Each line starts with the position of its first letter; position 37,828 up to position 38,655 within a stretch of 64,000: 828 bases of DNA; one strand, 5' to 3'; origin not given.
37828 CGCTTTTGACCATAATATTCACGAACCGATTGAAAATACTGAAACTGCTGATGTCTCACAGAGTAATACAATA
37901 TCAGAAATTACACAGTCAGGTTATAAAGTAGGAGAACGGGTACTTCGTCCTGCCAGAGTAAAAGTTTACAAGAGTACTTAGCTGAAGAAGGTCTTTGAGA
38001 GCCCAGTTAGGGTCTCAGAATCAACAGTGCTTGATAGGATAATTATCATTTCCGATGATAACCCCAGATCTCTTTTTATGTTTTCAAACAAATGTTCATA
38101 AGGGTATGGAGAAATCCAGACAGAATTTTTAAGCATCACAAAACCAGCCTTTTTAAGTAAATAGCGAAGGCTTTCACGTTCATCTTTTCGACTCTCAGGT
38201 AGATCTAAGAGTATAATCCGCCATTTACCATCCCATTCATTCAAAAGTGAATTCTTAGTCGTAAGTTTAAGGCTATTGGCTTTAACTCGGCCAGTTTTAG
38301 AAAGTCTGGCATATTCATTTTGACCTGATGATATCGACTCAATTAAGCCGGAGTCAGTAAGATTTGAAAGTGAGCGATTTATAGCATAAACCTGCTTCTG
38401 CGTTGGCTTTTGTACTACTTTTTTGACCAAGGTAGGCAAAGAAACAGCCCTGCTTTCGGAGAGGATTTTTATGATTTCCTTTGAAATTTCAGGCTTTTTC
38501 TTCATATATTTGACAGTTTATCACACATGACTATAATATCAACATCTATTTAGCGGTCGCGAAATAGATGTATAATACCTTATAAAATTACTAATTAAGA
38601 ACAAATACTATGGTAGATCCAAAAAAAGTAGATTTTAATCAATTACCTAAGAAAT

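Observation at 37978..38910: Non-canonical heat-shock locus: wHTH regulator instead of HrcA, consensus promoter plus 8-N10-8 palindrome instead of CIRCE, DUF3467 gene fused into the dnaK unit, no dnaJ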

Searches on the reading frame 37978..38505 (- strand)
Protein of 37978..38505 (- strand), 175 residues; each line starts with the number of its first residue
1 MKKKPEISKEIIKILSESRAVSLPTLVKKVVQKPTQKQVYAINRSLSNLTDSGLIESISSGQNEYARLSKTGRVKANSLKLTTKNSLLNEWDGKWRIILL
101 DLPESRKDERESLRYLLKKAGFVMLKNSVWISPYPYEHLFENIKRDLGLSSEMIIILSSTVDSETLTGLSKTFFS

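Call 3: search_protein_families(library=pfam, proteins=[window:37978-38505:-], max_evalue=0.01)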
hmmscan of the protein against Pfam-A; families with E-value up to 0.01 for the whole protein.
window:37978-38505:- (175 aa): 1 family
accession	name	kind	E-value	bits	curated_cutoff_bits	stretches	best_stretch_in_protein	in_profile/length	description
PF20803.2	PaaX_M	-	2.4e-21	76.1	24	1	89-163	2-76/83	PaaX protein central Cas2-like domain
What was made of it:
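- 37978..38505 (-): REG: a 175-aa truncated PaaX-like regulator with a winged helix (about residues 1-82) and a Cas2-like PaaX_M domain (about 89-173). It lacks the PaaX_C domain. PF20803 E 2.4e-21 (call 3).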

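Call 8: find_homologous_proteins(query=window:37978-38505:-, max_evalue=0.001)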
Query window:37978-38505:- (175 aa): 1802 proteins with E <= 0.001 among 1933 candidates; the best 120 are listed.
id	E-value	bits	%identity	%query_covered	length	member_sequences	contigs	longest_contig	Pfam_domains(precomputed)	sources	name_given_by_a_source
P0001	3.9e-104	363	100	100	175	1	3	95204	PF20803.3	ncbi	-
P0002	1.1e-91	322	89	100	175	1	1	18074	PF20803.3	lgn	-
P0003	3.0e-84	298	82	99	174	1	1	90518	PF20803.3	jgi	jgi:phenylacetic acid degradation operon negative regulatory protein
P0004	3.5e-66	239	66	99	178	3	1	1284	PF20803.3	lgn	-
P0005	4.2e-66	239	66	99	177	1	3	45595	PF20803.3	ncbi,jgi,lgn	jgi:phenylacetic acid degradation operon negative regulatory protein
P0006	4.3e-64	233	62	99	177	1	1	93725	PF13412.13,PF20803.3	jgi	jgi:DNA-binding transcriptional regulator PaaX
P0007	1.6e-63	231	66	94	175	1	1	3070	PF20803.3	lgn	-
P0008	2.3e-63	230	65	99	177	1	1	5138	PF20803.3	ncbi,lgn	-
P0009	3.7e-63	230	65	99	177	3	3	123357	PF20803.3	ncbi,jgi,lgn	-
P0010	3.8e-63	230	63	100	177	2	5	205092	PF20803.3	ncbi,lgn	-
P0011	5.7e-63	229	64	99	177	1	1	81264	PF20803.3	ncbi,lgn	-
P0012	9.8e-63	228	64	98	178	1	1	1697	PF20803.3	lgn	-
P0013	1.3e-62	228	64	98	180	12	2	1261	PF20803.3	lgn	-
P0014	3.0e-62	227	65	94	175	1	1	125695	PF20803.3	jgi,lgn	-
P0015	4.3e-62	226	63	99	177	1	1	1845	PF20803.3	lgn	-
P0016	4.4e-62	226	66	94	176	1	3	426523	PF20803.3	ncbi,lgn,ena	-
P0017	5.7e-62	226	62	98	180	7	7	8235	PF20803.3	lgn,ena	-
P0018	6.0e-62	226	63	98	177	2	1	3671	PF20803.3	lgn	-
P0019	6.8e-62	226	64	99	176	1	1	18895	PF20803.3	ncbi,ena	-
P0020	7.5e-62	225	64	94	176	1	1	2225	PF20803.3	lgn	-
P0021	8.5e-62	225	66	91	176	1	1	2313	PF20803.3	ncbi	-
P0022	9.7e-62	225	62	99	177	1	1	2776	PF20803.3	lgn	-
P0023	1.2e-61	225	65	94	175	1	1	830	PF20803.3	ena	-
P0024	1.4e-61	225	62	100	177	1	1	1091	PF20803.3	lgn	-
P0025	1.6e-61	224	62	98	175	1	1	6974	PF20803.3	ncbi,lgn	-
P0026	2.0e-61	224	62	99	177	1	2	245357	PF20803.3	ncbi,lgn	-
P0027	4.5e-61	223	63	99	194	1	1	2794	PF20803.3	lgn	-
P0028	4.7e-61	223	61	99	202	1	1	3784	PF20803.3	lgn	-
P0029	5.1e-61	223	63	98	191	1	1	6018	PF20803.3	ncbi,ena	-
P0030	5.8e-61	223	65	98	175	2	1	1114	PF20803.3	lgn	-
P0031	6.7e-61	222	62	99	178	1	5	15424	PF20803.3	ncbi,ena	-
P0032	7.3e-61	222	62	99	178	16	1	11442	PF20803.3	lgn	-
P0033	1.1e-60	222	64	99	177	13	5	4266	PF20803.3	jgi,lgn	jgi:DNA-binding transcriptional regulator PaaX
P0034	1.2e-60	222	63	98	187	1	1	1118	PF20803.3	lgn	-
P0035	1.7e-60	221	65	94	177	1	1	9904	PF20803.3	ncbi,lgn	-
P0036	1.8e-60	221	65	94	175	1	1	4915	PF20803.3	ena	-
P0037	1.9e-60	221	63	99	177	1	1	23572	PF20803.3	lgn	-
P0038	2.1e-60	221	63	99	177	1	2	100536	PF20803.3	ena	-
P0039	2.5e-60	221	60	99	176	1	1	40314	PF20803.3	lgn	-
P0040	2.6e-60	220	61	99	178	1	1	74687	PF20803.3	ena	-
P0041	2.6e-60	220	62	99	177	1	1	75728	PF20803.3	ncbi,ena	-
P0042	3.5e-60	220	60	99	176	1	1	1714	PF20803.3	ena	-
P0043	3.5e-60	220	62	99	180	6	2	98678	PF20803.3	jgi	jgi:phenylacetic acid degradation operon negative regulatory protein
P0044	4.0e-60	220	63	99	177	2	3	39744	PF20803.3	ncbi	-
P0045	4.1e-60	220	63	94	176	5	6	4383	PF20803.3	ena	-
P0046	4.3e-60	220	61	99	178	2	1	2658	PF20803.3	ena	-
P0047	4.3e-60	220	61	99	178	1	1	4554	PF20803.3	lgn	-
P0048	5.6e-60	219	59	99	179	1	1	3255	PF20803.3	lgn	-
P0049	5.6e-60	219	63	99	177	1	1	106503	PF20803.3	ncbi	ncbi:MAG: hypothetical protein WAV23_01520 [Minisyncoccia bacterium]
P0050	5.7e-60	219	63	99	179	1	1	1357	PF20803.3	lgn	-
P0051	5.8e-60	219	61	99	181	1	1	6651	PF20803.3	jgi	jgi:DNA-binding transcriptional regulator PaaX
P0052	6.5e-60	219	61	98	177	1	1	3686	PF20803.3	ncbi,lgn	-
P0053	6.7e-60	219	61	100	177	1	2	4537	PF20803.3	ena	-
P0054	7.6e-60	219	62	99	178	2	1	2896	PF20803.3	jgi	jgi:DNA-binding transcriptional regulator PaaX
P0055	9.3e-60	219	61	99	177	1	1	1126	PF20803.3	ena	-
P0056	9.3e-60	219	60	99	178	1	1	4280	PF20803.3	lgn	-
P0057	1.2e-59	218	61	99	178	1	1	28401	PF20803.3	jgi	-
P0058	1.2e-59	218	63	94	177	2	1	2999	PF20803.3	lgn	-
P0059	1.3e-59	218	63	99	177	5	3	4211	PF20803.3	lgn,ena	-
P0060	1.3e-59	218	60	99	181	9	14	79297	PF20803.3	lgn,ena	-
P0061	1.3e-59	218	61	99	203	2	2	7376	PF20803.3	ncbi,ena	-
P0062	1.5e-59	218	60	99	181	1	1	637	PF20803.3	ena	-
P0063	1.6e-59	218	60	99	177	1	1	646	PF20803.3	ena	-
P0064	2.1e-59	217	65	98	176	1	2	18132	PF20803.3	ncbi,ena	-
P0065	4.6e-59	216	62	98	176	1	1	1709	PF20803.3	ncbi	-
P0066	4.8e-59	216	62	94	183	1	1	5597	PF20803.3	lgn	-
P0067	4.8e-59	216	61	99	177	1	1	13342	PF20803.3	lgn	-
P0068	6.8e-59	216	62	99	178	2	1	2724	PF20803.3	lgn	-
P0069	6.8e-59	216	55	98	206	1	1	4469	PF20803.3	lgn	-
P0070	8.3e-59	216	64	93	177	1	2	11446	PF20803.3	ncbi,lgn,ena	-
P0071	8.7e-59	215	60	99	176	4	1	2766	PF20803.3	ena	-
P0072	9.2e-59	215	59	99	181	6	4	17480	PF20803.3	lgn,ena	-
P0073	9.4e-59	215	62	94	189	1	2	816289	PF20803.3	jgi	jgi:hypothetical protein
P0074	1.0e-58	215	61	99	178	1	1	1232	PF20803.3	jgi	jgi:DNA-binding transcriptional regulator PaaX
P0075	1.1e-58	215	64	98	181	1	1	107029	PF20803.3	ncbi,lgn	-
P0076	1.1e-58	215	65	91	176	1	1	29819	PF20803.3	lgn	-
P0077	1.1e-58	215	59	99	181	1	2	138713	PF20803.3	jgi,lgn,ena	jgi:DNA-binding transcriptional regulator PaaX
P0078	1.3e-58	215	59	99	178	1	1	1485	PF20803.3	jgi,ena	-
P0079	1.4e-58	215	62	99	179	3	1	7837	PF20803.3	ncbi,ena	-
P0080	1.5e-58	215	61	99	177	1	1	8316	PF20803.3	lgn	-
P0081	1.6e-58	215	62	99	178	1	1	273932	PF20803.3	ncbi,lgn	ncbi:MAG: hypothetical protein WCG20_00730 [bacterium]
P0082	1.6e-58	215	61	99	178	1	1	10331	PF20803.3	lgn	-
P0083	1.6e-58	215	61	99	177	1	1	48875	PF20803.3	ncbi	-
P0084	1.8e-58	214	61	93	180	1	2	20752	PF20803.3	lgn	-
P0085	2.0e-58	214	59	99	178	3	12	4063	PF20803.3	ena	-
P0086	2.0e-58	214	62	94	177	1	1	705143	PF20803.3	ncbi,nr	ncbi:hypothetical protein IPJ63_03315 [Candidatus Nomurabacteria bacterium]|nr:MAG: hypothetical pro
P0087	2.0e-58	214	60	99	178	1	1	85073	PF20803.3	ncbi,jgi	ncbi:MAG: hypothetical protein WC847_02055 [Candidatus Paceibacterota bacterium]|jgi:DNA-binding tra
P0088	2.1e-58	214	61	99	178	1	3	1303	PF20803.3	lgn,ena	-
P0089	2.2e-58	214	61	93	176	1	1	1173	PF20803.3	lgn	-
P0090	2.2e-58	214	59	99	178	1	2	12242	PF20803.3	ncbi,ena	-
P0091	2.4e-58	214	62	97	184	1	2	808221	PF20803.3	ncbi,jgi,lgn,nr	ncbi:hypothetical protein IPF86_03675 [Candidatus Nomurabacteria bacterium]|jgi:DNA-binding transcri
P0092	2.4e-58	214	58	99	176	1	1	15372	PF20803.3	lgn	-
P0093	2.4e-58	214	63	94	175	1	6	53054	PF20803.3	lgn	-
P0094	2.7e-58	214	61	98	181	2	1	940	PF20803.3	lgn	-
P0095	2.8e-58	214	59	99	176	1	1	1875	PF20803.3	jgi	jgi:phenylacetic acid degradation operon negative regulatory protein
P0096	3.0e-58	214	63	94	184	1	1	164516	PF20803.3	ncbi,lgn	-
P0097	3.0e-58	214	60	94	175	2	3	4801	PF20803.3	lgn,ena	-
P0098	3.2e-58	214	60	97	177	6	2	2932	PF20803.3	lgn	-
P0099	3.2e-58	214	61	98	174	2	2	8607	PF20803.3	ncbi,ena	-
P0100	3.5e-58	213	59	99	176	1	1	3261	PF20803.3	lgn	-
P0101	3.5e-58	213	61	94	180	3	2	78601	PF20803.3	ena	-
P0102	4.2e-58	213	60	99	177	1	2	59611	PF20803.3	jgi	jgi:DNA-binding transcriptional regulator PaaX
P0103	4.4e-58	213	60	94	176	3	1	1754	PF20803.3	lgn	-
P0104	4.8e-58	213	60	99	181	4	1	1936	PF20803.3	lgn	-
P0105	4.8e-58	213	63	94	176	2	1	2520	PF20803.3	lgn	-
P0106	5.3e-58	213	61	99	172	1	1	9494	PF20803.3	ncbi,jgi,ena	ncbi:MAG: hypothetical protein WCW65_02115 [Candidatus Paceibacterota bacterium]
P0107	5.4e-58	213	61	99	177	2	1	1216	PF20803.3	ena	-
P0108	5.6e-58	213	59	99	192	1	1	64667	PF20803.3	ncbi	-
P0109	6.5e-58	213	56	98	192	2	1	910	PF20803.3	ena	-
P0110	6.5e-58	213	61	99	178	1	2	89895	PF20803.3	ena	-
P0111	6.9e-58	213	64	94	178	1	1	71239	PF20803.3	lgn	-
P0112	7.3e-58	212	64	94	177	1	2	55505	PF20803.3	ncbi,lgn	-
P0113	7.8e-58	212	57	99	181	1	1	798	PF20803.3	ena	-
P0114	8.4e-58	212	60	99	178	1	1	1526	PF20803.3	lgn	-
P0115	8.5e-58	212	61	99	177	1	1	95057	PF20803.3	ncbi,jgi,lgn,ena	ncbi:MAG: hypothetical protein WC870_02440 [Candidatus Paceibacterota bacterium]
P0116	8.6e-58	212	63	94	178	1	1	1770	PF20803.3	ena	-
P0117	9.5e-58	212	63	94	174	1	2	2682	PF20803.3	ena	-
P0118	9.9e-58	212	62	99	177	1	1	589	PF20803.3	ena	-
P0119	1.0e-57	212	59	98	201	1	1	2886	PF20803.3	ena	-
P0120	1.0e-57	212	61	99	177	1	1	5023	PF20803.3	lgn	-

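Call 11: find_related_loci(query=A1, collection=genome_contigs, flank=6000)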
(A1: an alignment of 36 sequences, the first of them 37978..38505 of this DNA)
Query A1 (175 aa) in genome_contigs; peptide patterns used: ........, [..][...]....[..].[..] (x = any residue, [..] = any of these).
599 stretches matched a pattern (row limit reached: there are more); 320 encode a relative of the query (tblastn E <= 1e-3); the best 80 are kept; 80 distinct loci.
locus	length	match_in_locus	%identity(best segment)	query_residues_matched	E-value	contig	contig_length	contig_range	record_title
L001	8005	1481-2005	66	1-173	7e-72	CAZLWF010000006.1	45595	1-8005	MAG TPA_asm: uncultured Candidatus Saccharibacteria bacterium isolate SRP278252_co2_214 genome assembly, contig: NODE_13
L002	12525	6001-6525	65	1-173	1e-69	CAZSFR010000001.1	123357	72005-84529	MAG TPA_asm: uncultured Candidatus Saccharibacteria bacterium isolate SRP128246_co1_325 genome assembly, contig: NODE_66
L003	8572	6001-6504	65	1-165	3e-69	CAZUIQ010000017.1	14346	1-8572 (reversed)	MAG TPA_asm: uncultured Candidatus Saccharibacteria bacterium isolate SRP285395_co1_163 genome assembly, contig: NODE_67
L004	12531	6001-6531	63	1-175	2e-69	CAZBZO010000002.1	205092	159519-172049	MAG TPA_asm: uncultured Candidatus Saccharibacteria bacterium isolate SRP219642_co9_82 genome assembly, contig: NODE_18_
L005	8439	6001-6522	64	1-173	2e-68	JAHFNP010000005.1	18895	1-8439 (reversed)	MAG: Candidatus Nomurabacteria bacterium isolate nzgw483 NODE_5209_length_18896_cov_3.071585, whole genome shotgun seque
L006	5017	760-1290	62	1-174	2e-68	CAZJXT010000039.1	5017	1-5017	MAG TPA_asm: uncultured Candidatus Saccharibacteria bacterium isolate SRP135725_co1_120 genome assembly, contig: NODE_26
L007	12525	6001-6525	62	1-173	1e-67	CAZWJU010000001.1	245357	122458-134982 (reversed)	MAG TPA_asm: uncultured Candidatus Saccharibacteria bacterium isolate SRP278252_co2_131 genome assembly, contig: NODE_33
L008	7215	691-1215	62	1-173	1e-67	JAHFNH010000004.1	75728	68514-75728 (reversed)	MAG: Candidatus Nomurabacteria bacterium isolate nzgw476 NODE_167_length_75729_cov_6.144509, whole genome shotgun sequen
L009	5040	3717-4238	63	2-173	1e-67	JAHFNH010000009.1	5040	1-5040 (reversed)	MAG: Candidatus Nomurabacteria bacterium isolate nzgw476 NODE_21892_length_5041_cov_4.830894, whole genome shotgun seque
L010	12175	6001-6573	57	3-173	1e-67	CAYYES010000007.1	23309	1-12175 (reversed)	MAG TPA_asm: uncultured Candidatus Saccharibacteria bacterium isolate SRP135725_co1_1 genome assembly, contig: NODE_2655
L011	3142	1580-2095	62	3-173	2e-67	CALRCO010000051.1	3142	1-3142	MAG: Candidatus Nomurabacteria bacterium isolate RH-23may17-429 genome assembly, contig: RH-23may17-C293632, whole genom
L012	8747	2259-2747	65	4-165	6e-67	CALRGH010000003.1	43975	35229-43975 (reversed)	MAG: Candidatus Nomurabacteria bacterium isolate TrH-25oct19-77 genome assembly, contig: TrH-25oct19-C1382, whole genome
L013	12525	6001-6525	63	1-173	9e-67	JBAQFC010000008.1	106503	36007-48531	MAG: Minisyncoccia bacterium isolate MFD12003_ilm_asm_bin59 k127_111971, whole genome shotgun sequence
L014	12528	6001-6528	62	1-173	1e-66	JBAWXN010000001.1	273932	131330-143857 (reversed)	MAG: bacterium isolate ELA064 MAG064_1, whole genome shotgun sequence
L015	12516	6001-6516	63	1-174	1e-66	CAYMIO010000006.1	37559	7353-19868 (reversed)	MAG TPA_asm: uncultured Candidatus Saccharibacteria bacterium isolate SRP219642_co7_72 genome assembly, contig: NODE_145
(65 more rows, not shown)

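Call 31: search_solved_structures(query=A1, max_evalue=1, show_alignments=2)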
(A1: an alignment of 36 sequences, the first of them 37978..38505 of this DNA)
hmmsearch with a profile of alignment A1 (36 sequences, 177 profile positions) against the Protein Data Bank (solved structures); distinct sequences matched with E-value up to 1: 19.
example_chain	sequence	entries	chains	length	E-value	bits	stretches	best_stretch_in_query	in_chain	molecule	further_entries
6i7o_C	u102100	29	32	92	0.035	16.7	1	10-75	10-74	40S ribosomal protein S10-A | Small ribosomal subunit protein eS10A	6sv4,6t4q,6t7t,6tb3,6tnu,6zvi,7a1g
6woo_KK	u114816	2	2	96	0.038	16.6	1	10-75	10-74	eS10 | Small ribosomal subunit protein eS10A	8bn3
4uer_7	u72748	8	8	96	0.04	16.6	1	10-75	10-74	ES10 | 40S ribosomal protein S10-A | Small ribosomal subunit protein eS10A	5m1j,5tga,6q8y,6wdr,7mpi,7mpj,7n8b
5fci_c0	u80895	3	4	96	0.042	16.5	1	10-75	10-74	40S ribosomal protein S10-A | 40S ribosomal protein S10-A,40S ribosomal protein S10-A,40S ribosomal protein S10-A,40S ri | Small ribosomal subunit protein eS10A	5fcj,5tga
5lyb_c0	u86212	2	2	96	0.042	16.5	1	10-75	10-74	40S ribosomal protein S10-A,40S ribosomal protein S10-A,40S Ribosomal Protein S10 | 40S ribosomal protein S10-A,40S Ribosomal Protein S10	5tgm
5i4l_C0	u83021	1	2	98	0.042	16.5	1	10-75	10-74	40S ribosomal protein S10-A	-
5dgf_C0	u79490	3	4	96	0.044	16.4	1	10-75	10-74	40S ribosomal protein S10-A | 40S ribosomal protein S10-A,40S ribosomal protein S10-A,40S Ribosomal Protein S10-A | 40S ribosomal protein S10-A,40S Ribosomal Pr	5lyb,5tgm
4u3n_c0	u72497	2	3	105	0.049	16.2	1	10-75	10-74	40S ribosomal protein S10-A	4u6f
4u3m_C0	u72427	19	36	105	0.049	16.2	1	10-75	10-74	40S ribosomal protein S10-B | 40S ribosomal protein S10-A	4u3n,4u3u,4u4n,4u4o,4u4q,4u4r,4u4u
3j6x_10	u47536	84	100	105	0.051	16.2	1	10-75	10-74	40S ribosomal protein S10 | 40S ribosomal protein S10-A | eS10 (yeast S10)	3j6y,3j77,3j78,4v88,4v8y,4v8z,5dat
5fci_C0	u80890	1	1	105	0.054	16.1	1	10-75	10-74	40S ribosomal protein S10-A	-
4v92_BK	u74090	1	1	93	0.056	16.1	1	10-75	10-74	ES10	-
9spj_ZC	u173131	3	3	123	0.092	15.4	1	6-75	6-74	40S ribosomal protein S10-A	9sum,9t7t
3df8_A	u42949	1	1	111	0.12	15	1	39-80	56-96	possible HxlR family transcriptional factor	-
6jbx_A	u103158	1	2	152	0.18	14.4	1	29-95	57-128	Fatty acid biosynthesis transcriptional regulator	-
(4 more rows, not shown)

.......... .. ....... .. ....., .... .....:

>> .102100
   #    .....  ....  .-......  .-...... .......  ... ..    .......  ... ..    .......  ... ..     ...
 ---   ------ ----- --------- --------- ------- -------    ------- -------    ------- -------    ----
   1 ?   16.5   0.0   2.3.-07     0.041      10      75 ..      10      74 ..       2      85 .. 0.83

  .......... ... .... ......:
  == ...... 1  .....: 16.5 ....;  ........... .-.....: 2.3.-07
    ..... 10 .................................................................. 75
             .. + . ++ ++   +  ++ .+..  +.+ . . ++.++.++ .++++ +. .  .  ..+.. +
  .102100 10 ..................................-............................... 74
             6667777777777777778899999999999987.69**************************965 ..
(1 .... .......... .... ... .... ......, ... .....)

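Call 41: find_encoding_contigs(protein=P0001, flank=1000, max_places=3)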
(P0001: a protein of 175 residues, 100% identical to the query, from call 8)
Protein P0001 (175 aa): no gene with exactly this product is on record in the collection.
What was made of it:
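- Tried and rejected: Not retrievable: P0001 is not on record (call 41), so the organism's name and the rest of its genome stayed out of reach.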

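Call 51: predict_structure(alignment_id=A1)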
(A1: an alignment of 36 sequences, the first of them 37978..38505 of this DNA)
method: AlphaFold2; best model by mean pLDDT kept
length: 175 residues; sequences in the alignment: 36
mean_pLDDT: 83.9   pTM: 0.49
mean pLDDT of the five models: 83.9, 82.5, 82.1, 80.9, 78.1
residues with pLDDT >= 90: 53; 70-90: 102; 50-70: 15; < 50: 5
segments of 3 or more residues with pLDDT < 50: none
pLDDT, mean of each block of 10 residues (from residue 1): 68 85 87 83 87 85 85 77 53 90 93 92 89 89 92 92 85 69
secondary structure, 60 per line:
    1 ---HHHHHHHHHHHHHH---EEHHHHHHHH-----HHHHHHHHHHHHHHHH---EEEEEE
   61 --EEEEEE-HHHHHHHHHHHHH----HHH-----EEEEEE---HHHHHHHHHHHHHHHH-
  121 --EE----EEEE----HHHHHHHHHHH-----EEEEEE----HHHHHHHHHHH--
elements in order: H4-17 H23-30 H36-51 E55-60 E63-68 H70-82 E95-100 H104-119 E129-132 H137-147 E153-158 H163-173
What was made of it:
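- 37978..38505 (-): AF2 model pLDDT 83.9 (call 51).
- On PaaX family (TIGR02277; PF07848 / PF20803 / PF08223): The AF2 model shows helices H4-17, H23-30 and H36-51, a beta-hairpin at 55-68 and helix H70-82 (call 51).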
